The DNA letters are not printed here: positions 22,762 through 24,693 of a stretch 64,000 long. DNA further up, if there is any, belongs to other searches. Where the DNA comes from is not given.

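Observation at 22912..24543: Cyanophycin synthetase paralog lacking the ATP-grasp domain, convergent with the canonical cphB-cphA operon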

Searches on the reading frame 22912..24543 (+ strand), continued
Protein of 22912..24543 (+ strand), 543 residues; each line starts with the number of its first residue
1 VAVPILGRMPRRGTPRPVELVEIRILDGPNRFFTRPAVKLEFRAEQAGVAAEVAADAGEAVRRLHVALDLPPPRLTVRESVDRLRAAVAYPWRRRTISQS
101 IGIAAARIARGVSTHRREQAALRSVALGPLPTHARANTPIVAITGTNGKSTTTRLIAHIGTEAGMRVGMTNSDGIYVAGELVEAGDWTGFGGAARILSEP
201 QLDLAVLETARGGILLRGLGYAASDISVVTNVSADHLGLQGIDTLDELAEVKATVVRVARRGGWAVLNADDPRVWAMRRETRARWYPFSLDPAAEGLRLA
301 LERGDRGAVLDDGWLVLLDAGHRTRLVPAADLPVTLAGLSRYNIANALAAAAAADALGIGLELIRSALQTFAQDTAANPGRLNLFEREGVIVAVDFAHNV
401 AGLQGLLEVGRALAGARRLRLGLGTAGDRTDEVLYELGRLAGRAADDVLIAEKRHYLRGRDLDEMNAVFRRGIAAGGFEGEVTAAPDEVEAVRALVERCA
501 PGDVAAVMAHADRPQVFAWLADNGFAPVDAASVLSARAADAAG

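Call 31: find_related_loci(query=A1, collection=genome_contigs, flank=8000)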
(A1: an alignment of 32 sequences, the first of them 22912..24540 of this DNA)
Query A1 (543 aa) in genome_contigs; peptide patterns used: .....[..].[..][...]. (x = any residue, [..] = any of these).
600 stretches matched a pattern (row limit reached: there are more); 478 encode a relative of the query (tblastn E <= 1e-3); the best 80 are kept; 80 distinct loci.
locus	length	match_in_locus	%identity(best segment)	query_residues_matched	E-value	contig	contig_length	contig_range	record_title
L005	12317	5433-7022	67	1-528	0e+0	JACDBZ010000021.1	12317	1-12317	MAG: Chloroflexota bacterium isolate MGR_bin295 SD2897-2912_k127_5564293, whole genome shotgun sequence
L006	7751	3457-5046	65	1-528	0e+0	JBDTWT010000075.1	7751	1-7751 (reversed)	MAG: Chloroflexota bacterium isolate cluster3_bin.99 NODE_46808_length_7751_cov_5.709979, whole genome shotgun sequence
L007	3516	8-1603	65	1-530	0e+0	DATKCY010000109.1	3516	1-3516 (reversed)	MAG TPA_asm: Thermohalobaculum sp. isolate SMAG_U14458 k141_2163637, whole genome shotgun sequence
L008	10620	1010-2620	63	3-528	0e+0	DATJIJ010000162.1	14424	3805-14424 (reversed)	MAG TPA_asm: Candidatus Methylomirabilota bacterium isolate SMAG_U15535 k141_11948779, whole genome shotgun sequence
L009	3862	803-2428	46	20-527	6e-136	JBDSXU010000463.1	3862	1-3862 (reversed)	MAG: Marmoricola sp. isolate cluster1_bin.659 k127_14669636, whole genome shotgun sequence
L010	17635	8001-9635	49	14-524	3e-128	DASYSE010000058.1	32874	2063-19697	MAG TPA_asm: Actinomycetes bacterium isolate SMAG_U4530 k141_70535, whole genome shotgun sequence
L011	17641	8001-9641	44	20-532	3e-124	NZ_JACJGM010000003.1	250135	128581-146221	Nocardioides lijunqiniae strain S-531 Scaffold2_1, whole genome shotgun sequence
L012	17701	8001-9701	44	15-537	3e-123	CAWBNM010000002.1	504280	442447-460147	MAG: uncultured Actinomycetota bacterium isolate MFD01275.bin.2.182 genome assembly, contig: contig_2473, whole genome s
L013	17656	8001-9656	46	20-537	1e-130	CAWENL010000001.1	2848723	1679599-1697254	MAG: uncultured Actinomycetota bacterium isolate MFD02581.bin.1.69 genome assembly, contig: contig_2798, whole genome sh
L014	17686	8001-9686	45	16-539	2e-120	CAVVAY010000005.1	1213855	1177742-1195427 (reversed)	MAG: uncultured Actinomycetota bacterium isolate MFD04212.bin.1.215 genome assembly, contig: contig_3058, whole genome s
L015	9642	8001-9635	47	19-524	1e-119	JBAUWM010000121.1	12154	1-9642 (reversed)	MAG: Nocardioides sp. isolate MFD05499_ilm_asm_bin11 k127_119853, whole genome shotgun sequence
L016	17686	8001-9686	43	20-543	2e-119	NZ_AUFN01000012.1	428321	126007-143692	Nocardioides alkalitolerans DSM 16699 K329DRAFT_scaffold00004.4_C, whole genome shotgun sequence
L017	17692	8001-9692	41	9-537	3e-116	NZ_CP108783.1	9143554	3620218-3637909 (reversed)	Kribbella sp. NBC_00889 chromosome, complete genome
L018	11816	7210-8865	43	15-533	8e-116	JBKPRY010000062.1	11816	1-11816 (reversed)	MAG: Actinomycetota bacterium isolate GS_EKS_MAG_00036 GS_EKS_000001185810, whole genome shotgun sequence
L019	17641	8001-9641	44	19-524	1e-113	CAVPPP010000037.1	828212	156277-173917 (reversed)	MAG: uncultured Actinomycetota bacterium isolate MFD10113.bin.2.145 genome assembly, contig: contig_3854, whole genome s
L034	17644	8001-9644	44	18-523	5e-98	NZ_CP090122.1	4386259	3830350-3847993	Terrabacter sp. BE26 chromosome, complete genome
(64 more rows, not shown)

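Call 39: search_protein_families(library=pfam, proteins=[L011:6444-7169:+, L011:7171-7971:+, L011:9677-10576:+, L011:10568-11257:-, L017:6520-7224:+, L017:7246-8022:+, L017:9728-10606:+, L019:9815-12061:+, L019:11887-13479:+, L011:4452-5450:+], max_evalue=0.001)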
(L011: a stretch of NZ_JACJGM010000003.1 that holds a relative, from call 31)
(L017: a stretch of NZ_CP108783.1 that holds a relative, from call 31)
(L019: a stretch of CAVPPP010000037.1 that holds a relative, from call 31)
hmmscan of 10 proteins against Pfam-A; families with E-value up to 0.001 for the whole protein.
L011:6444-7169:+ (241 aa): 7 families
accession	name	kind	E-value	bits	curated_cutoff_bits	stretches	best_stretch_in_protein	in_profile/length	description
PF13561.12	adh_short_C2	-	1e-58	199.2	27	1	18-237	5-235/236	Enoyl-(Acyl carrier protein) reductase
PF00106.31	adh_short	-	1.3e-52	178.6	26.6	1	11-191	2-193/195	short chain dehydrogenase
PF08659.16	KR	-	1.5e-22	80.9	22.6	1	12-163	3-165/180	KR domain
PF01370.27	Epimerase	-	1.4e-09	38.1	20.9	1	12-165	1-160/240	NAD dependent epimerase/dehydratase family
PF23441.1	SDR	-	8.8e-05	22.5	27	0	147-237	163-255/258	SDR-like rossmann domain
PF13460.12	NAD_binding_10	-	0.00022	21.6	27.2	1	16-186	1-152/184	NAD(P)H-binding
PF04321.23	RmlD_sub_bind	-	0.00083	19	27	0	11-119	2-91/287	RmlD substrate binding domain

L011:7171-7971:+ (266 aa): 2 families
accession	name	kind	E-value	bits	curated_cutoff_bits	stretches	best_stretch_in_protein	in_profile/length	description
PF13561.12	adh_short_C2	-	1.8e-72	244.2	27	1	23-262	1-236/236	Enoyl-(Acyl carrier protein) reductase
PF00106.31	adh_short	-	1.2e-15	58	26.6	1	19-207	3-188/195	short chain dehydrogenase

L011:9677-10576:+ (299 aa): 1 family
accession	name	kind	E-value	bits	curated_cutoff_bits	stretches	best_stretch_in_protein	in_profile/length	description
PF00144.29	Beta-lactamase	-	5.9e-40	137.9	27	1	25-287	49-313/329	Beta-lactamase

L011:10568-11257:- (229 aa): 1 family
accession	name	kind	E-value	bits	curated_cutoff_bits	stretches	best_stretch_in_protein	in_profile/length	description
PF14808.11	TMEM164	-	1.1e-50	172.6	25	1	4-213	2-217/217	TMEM164 family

L017:6520-7224:+ (234 aa): 5 families
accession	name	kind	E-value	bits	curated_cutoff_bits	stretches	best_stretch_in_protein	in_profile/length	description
PF13561.12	adh_short_C2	-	4.4e-61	206.9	27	1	12-230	6-235/236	Enoyl-(Acyl carrier protein) reductase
PF00106.31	adh_short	-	4.5e-53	180.1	26.6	1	4-183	2-192/195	short chain dehydrogenase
PF08659.16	KR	-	7.5e-21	75.3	22.6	1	45-153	58-162/180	KR domain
PF01370.27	Epimerase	-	2.3e-06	27.6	20.9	1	5-144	1-146/240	NAD dependent epimerase/dehydratase family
PF23441.1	SDR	-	0.00034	20.5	27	0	133-179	156-200/258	SDR-like rossmann domain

L017:7246-8022:+ (258 aa): 2 families
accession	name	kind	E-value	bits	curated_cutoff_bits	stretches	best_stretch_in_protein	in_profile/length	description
PF13561.12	adh_short_C2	-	1.1e-70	238.4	27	1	15-254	1-236/236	Enoyl-(Acyl carrier protein) reductase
PF00106.31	adh_short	-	5.8e-15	55.7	26.6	1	11-200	3-189/195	short chain dehydrogenase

L017:9728-10606:+ (292 aa): 0 families

L019:9815-12061:+ (748 aa): 3 families
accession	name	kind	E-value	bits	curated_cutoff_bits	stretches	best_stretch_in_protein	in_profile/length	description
PF00211.25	Guanylate_cyc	-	1.9e-32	112.8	21.9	1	569-740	3-175/183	Adenylate and Guanylate cyclase catalytic domain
PF00672.30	HAMP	-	2.1e-16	60.4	25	1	481-532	1-52/53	HAMP domain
PF02743.24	dCache_1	-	7.5e-09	35.9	45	1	234-446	67-239/240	Cache domain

L019:11887-13479:+ (530 aa): 2 families
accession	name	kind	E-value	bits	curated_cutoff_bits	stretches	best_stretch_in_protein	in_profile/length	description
PF00924.24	MS_channel_2nd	-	4.7e-20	71.9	20.2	1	217-281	2-67/68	Mechanosensitive ion channel, beta-domain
PF00027.35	cNMP_binding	-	1.2e-10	41.7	27.5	1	410-492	2-86/89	Cyclic nucleotide-binding domain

L011:4452-5450:+ (332 aa): 3 families
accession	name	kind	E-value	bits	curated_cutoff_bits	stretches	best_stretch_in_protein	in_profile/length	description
PF06463.18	Mob_synth_C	-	8.8e-35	119.9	37.4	1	187-313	1-126/128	Molybdenum Cofactor Synthesis C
PF04055.27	Radical_SAM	-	2.4e-33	116.1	29.5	1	19-182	1-166/166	Radical SAM superfamily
PF13353.11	Fer4_12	-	8.1e-06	26.6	22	1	22-101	12-90/137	4Fe-4S single cluster domain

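Call 43: find_homologous_proteins(query=A1, max_evalue=1e-20)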
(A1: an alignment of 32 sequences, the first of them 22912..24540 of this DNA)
Query A1 (32 sequences) (543 aa, profile of the alignment): 7901 proteins with E <= 1e-20 among 8000 candidates; the best 120 are listed.
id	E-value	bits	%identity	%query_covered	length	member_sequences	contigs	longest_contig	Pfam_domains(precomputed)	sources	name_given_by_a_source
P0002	2.4e-234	797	72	57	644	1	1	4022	PF02875.27,PF08245.19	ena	-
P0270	3.5e-216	737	46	96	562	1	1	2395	PF02875.27,PF08245.19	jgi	jgi:cyanophycin synthetase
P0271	5.6e-216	737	46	96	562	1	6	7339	PF02875.27,PF08245.19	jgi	jgi:cyanophycin synthetase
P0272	5.8e-216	737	46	96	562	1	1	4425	PF02875.27,PF08245.19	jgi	jgi:cyanophycin synthetase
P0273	1.0e-214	733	45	97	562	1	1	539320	PF02875.27,PF08245.19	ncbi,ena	-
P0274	5.3e-214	730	47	94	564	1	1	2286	PF02875.27,PF08245.19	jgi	jgi:cyanophycin synthetase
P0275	1.9e-213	728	45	94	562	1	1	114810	PF02875.27,PF08245.19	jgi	-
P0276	2.3e-213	728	46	95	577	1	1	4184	PF02875.27,PF08245.19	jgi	jgi:cyanophycin synthetase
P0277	4.8e-213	727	46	97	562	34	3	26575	PF02875.27,PF08245.19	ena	-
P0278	5.9e-213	727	48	93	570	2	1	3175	PF02875.27,PF08245.19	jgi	jgi:cyanophycin synthetase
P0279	8.3e-213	726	46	96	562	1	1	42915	PF02875.27,PF08245.19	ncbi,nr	ncbi:MAG TPA: Mur ligase family protein [Nocardioidaceae bacterium]|nr:Mur ligase family protein [No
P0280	9.6e-213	726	45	93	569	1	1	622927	PF02875.27,PF08245.19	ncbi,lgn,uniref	ncbi:Mur ligase family protein [Nocardioides sp. MAHUQ-72]|uniref:Mur ligase family protein n=1 Tax=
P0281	1.3e-212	726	46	97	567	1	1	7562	PF02875.27,PF08245.19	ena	-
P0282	1.7e-212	725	49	96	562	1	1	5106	PF02875.27,PF08245.19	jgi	jgi:cyanophycin synthetase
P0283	1.9e-212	725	48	95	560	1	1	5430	PF02875.27,PF08245.19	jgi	jgi:cyanophycin synthetase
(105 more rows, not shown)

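Call 52: search_protein_families(library=ncbifam, proteins=[P0176, P0188, P0237, P0177, P0216, P0150, P0160, P0121], max_evalue=1e-30)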
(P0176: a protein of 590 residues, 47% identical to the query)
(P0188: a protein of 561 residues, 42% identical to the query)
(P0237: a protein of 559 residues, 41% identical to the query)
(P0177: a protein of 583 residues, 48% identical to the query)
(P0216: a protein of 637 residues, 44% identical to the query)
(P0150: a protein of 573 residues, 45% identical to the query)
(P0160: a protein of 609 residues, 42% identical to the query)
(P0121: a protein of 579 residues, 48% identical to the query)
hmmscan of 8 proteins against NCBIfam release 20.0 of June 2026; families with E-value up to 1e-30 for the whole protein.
P0176 (590 aa): 2 families
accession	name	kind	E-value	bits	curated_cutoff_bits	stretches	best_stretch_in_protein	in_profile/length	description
TIGR02068.2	cya_phycin_syn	equivalog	3.3e-97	326.4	850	1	179-576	480-856/862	cyanophycin synthetase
NF010623.0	PRK14016.1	subfamily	3.4e-84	283.6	877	1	179-576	481-858/871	cyanophycin synthetase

P0188 (561 aa): 2 families
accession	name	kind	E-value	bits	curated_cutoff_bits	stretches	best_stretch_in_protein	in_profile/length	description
TIGR02068.2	cya_phycin_syn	equivalog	1.1e-112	377.7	850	1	171-543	478-849/862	cyanophycin synthetase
NF010623.0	PRK14016.1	subfamily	8.6e-102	341.8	877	1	170-547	478-855/871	cyanophycin synthetase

P0237 (559 aa): 3 families
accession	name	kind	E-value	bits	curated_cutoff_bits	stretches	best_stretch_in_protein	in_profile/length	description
TIGR02068.2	cya_phycin_syn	equivalog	8.5e-102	341.6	850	1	173-551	476-848/862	cyanophycin synthetase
NF010623.0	PRK14016.1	subfamily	5.4e-93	312.7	877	1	173-551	477-850/871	cyanophycin synthetase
NF008896.0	PRK11929.1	equivalog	6.5e-31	107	1023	0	177-549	113-470/965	bifunctional UDP-N-acetylmuramoyl-L-alanyl-D-glutamate--2,6-diaminopimelate ligase MurE/UDP-N-acetylmuramoyl-tripeptide--D-alanyl-D-alanine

P0177 (583 aa): 3 families
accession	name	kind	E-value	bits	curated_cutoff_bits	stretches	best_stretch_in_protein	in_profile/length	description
TIGR02068.2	cya_phycin_syn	equivalog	2.5e-128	429.4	850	1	179-555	474-848/862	cyanophycin synthetase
NF010623.0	PRK14016.1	subfamily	4.9e-117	392.2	877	1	178-565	474-859/871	cyanophycin synthetase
TIGR01085.1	murE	subfamily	3.8e-32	111.8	257.3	1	178-554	79-444/472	UDP-N-acetylmuramyl-tripeptide synthetase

P0216 (637 aa): 2 families
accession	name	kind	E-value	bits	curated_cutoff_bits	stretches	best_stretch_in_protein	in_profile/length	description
TIGR02068.2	cya_phycin_syn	equivalog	6.9e-166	553.7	850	2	221-615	467-858/862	cyanophycin synthetase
NF010623.0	PRK14016.1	subfamily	3.4e-159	531.7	877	2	221-617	468-862/871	cyanophycin synthetase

P0150 (573 aa): 2 families
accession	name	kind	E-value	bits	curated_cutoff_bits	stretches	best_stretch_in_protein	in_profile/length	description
TIGR02068.2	cya_phycin_syn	equivalog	1.7e-115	387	850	1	172-552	474-850/862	cyanophycin synthetase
NF010623.0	PRK14016.1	subfamily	2.3e-108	363.5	877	1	173-567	476-866/871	cyanophycin synthetase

P0160 (609 aa): 2 families
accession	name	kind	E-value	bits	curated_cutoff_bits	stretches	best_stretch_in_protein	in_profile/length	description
TIGR02068.2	cya_phycin_syn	equivalog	1.6e-149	499.6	850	1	200-603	463-859/862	cyanophycin synthetase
NF010623.0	PRK14016.1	subfamily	6.9e-139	464.5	877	1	201-606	465-864/871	cyanophycin synthetase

P0121 (579 aa): 2 families
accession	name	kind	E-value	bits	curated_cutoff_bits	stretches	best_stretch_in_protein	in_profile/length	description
TIGR02068.2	cya_phycin_syn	equivalog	1.7e-106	357.2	850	1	170-543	477-847/862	cyanophycin synthetase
NF010623.0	PRK14016.1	subfamily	1.9e-96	324.1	877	1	170-543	478-849/871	cyanophycin synthetase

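Call 53: predict_structure(alignment_id=A2)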
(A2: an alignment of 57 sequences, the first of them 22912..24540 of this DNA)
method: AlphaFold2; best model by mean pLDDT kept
length: 543 residues; sequences in the alignment: 57
mean_pLDDT: 89.0   pTM: 0.83
mean pLDDT of the five models: 89.0, 88.9, 88.2, 88.0, 87.1
residues with pLDDT >= 90: 358; 70-90: 131; 50-70: 39; < 50: 15
segments of 3 or more residues with pLDDT < 50: 1-4, 216-221
pLDDT, mean of each block of 10 residues (from residue 1): 52 83 72 79 95 97 96 92 91 89 97 96 84 72 90 95 96 89 82 83 92 51 83 74 82 88 96 96 97 97 98 97 96 92 95 98 96 58 92 90 92 96 90 94 98 88 96 98 97 98 95 92 93 85 78
secondary structure, 60 per line:
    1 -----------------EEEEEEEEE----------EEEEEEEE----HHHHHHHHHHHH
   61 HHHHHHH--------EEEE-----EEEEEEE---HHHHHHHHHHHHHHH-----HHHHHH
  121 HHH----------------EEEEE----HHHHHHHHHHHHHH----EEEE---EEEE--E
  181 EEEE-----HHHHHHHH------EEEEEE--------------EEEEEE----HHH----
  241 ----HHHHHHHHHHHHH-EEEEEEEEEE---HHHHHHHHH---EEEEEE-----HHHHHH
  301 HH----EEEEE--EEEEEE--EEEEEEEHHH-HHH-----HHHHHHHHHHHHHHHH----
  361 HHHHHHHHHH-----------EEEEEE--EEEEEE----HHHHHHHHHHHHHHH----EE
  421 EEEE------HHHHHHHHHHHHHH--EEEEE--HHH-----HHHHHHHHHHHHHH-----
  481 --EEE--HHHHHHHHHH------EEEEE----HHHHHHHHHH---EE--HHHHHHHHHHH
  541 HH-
elements in order: E18-26 E37-44 H49-67 E76-79 E85-91 H95-109 H115-123 E140-144 H149-162 E167-170 E174-177 E180-184 H190-197 E204-209 E224-229 H245-257 E259-268 H272-280 E284-289 H295-302 E307-311 E314-319 E322-328 H341-356 H361-370 E382-387 E390-395 H400-414 E419-424 H431-444 E447-451 H462-475 E483-485 H488-497 E504-508 H513-522 H530-542

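Call 55: fold_search(model_id=the predicted structure, library=pdb)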
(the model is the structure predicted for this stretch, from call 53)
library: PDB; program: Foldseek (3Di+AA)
matches with E <= 10: 1175; with E <= 0.001: 157
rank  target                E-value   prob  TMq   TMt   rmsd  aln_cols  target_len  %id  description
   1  7wae_A                1.2e-36  1.00  0.67  0.42   2.3       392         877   36  Trichodesmium erythraeum cyanophycin synthetase 1 (TeCphA1) with ATPgammaS, 4x(beta-Asp-Arg), and aspartate (released 2022-09-07)
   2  7lgj_A                1.8e-35  1.00  0.66  0.42   2.6       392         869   37  Cyanophycin synthetase 1 from Synechocystis sp. UTEX2470 with ADPCP and 8x(Asp-Arg)-NH2 (released 2021-08-18)
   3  7txv_A                1.8e-35  1.00  0.58  0.38   4.8       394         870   36  Cyanophycin synthetase 1 from Synechocystis sp. UTEX2470 E82Q with ATP and 16x(Asp-Arg) (released 2022-06-01)
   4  7lgq_A                5.9e-35  1.00  0.66  0.42   2.5       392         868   37  Cyanophycin synthetase 1 from Synechocystis sp. UTEX2470 with ATP and 8x(Asp-Arg)-Asn (released 2021-08-18)
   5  7lg5_A                3.0e-34  1.00  0.66  0.42   2.7       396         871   37  Synechocystis sp. UTEX2470 Cyanophycin synthetase 1 with ATP (released 2021-08-18)
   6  7lgn_B                3.2e-29  1.00  0.50  0.34   6.7       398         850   34  Cyanophycin synthetase 1 from T. morbirosei (released 2021-08-18)
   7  7wae_C                4.1e-25  1.00  0.42  0.32   1.9       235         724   45  Trichodesmium erythraeum cyanophycin synthetase 1 (TeCphA1) with ATPgammaS, 4x(beta-Asp-Arg), and aspartate (released 2022-09-07)
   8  7wac_A                1.6e-24  1.00  0.42  0.32   2.0       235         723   45  Trichodesmium erythraeum cyanophycin synthetase 1 (TeCphA1) (released 2022-09-07)
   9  7lgn_A                2.4e-21  1.00  0.40  0.31   2.5       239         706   42  Cyanophycin synthetase 1 from T. morbirosei (released 2021-08-18)
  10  4c13                  1.3e-20  1.00  0.57  0.63   5.4       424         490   19  x-ray crystal structure of Staphylococcus aureus MurE with UDP-MurNAc- Ala-Glu-Lys (released 2013-10-02)
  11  4c12                  1.2e-19  1.00  0.58  0.63   5.4       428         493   19  X-ray Crystal Structure of Staphylococcus aureus MurE with UDP-MurNAc- Ala-Glu-Lys and ADP (released 2013-10-02)
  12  2wtz_B                1.3e-19  1.00  0.54  0.57   6.0       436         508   24  MurE ligase of Mycobacterium Tuberculosis (released 2009-12-15)
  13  2wtz_A                8.9e-19  1.00  0.54  0.58   4.5       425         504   26  MurE ligase of Mycobacterium Tuberculosis (released 2009-12-15)
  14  7d27                  1.3e-18  1.00  0.44  0.48   8.6       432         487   21  Structure of UDP-N-acetylmuramoyl-L-alanyl-D-glutamate--2, 6-diaminopimelate ligase (released 2021-07-28)
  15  7lgm_A                2.0e-18  1.00  0.40  0.31   2.9       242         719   42  Cyanophycin synthetase from A. baylyi DSM587 with ATP (released 2021-08-18)
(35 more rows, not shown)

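Call 60: find_homologous_proteins(query=P0188, max_evalue=1e-20)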
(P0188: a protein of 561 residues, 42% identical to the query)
Query P0188 (561 aa): 5775 proteins with E <= 1e-20 among 8000 candidates; the best 120 are listed.
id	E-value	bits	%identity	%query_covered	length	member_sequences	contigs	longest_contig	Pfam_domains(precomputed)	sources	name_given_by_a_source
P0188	0.0e+0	1194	100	100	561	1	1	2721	PF02875.27,PF08245.19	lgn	-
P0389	4.9e-248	843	71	100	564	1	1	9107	PF02875.27,PF08245.19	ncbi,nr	ncbi:Mur ligase [Myxococcota bacterium]|nr:Mur ligase [Myxococcota bacterium]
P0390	1.8e-195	669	60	100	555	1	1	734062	PF02875.27,PF08245.19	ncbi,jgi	jgi:UDP-N-acetylmuramyl tripeptide synthase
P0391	5.5e-190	651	58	100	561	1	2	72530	PF02875.27,PF08245.19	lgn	-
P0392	1.2e-187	644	58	100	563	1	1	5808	PF02875.27,PF08245.19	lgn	-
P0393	4.6e-187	642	57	100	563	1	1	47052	PF02875.27,PF08245.19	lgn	-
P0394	9.0e-181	621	57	99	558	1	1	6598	PF16292.10,PF02875.27,PF08245.19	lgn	-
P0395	2.0e-180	620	59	100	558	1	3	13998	PF02875.27,PF08245.19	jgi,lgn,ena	-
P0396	3.4e-178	612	59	99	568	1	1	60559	PF02875.27,PF08245.19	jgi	jgi:UDP-N-acetylmuramyl tripeptide synthase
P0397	2.5e-172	593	56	99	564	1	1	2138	PF02875.27,PF08245.19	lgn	-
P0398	1.2e-166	574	57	96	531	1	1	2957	PF02875.27,PF08245.19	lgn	-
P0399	6.7e-166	572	53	99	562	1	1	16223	PF02875.27,PF08245.19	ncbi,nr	ncbi:MAG TPA: Mur ligase family protein [Kofleriaceae bacterium]|nr:Mur ligase family protein [Kofle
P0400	1.7e-164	567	55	97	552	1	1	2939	PF02875.27,PF08245.19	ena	-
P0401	1.2e-163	564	55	97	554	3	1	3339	PF02875.27,PF08245.19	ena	-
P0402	9.7e-163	561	53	99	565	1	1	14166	PF02875.27,PF08245.19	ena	-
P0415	3.2e-154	533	54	99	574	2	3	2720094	PF02875.27,PF08245.19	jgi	jgi:UDP-N-acetylmuramyl tripeptide synthase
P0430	9.5e-149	515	52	99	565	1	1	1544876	PF02875.27,PF08245.19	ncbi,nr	ncbi:MAG: Mur ligase [Myxococcales bacterium]|nr:Mur ligase [Myxococcales bacterium]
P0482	3.2e-140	487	48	99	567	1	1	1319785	PF02875.27,PF08245.19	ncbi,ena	-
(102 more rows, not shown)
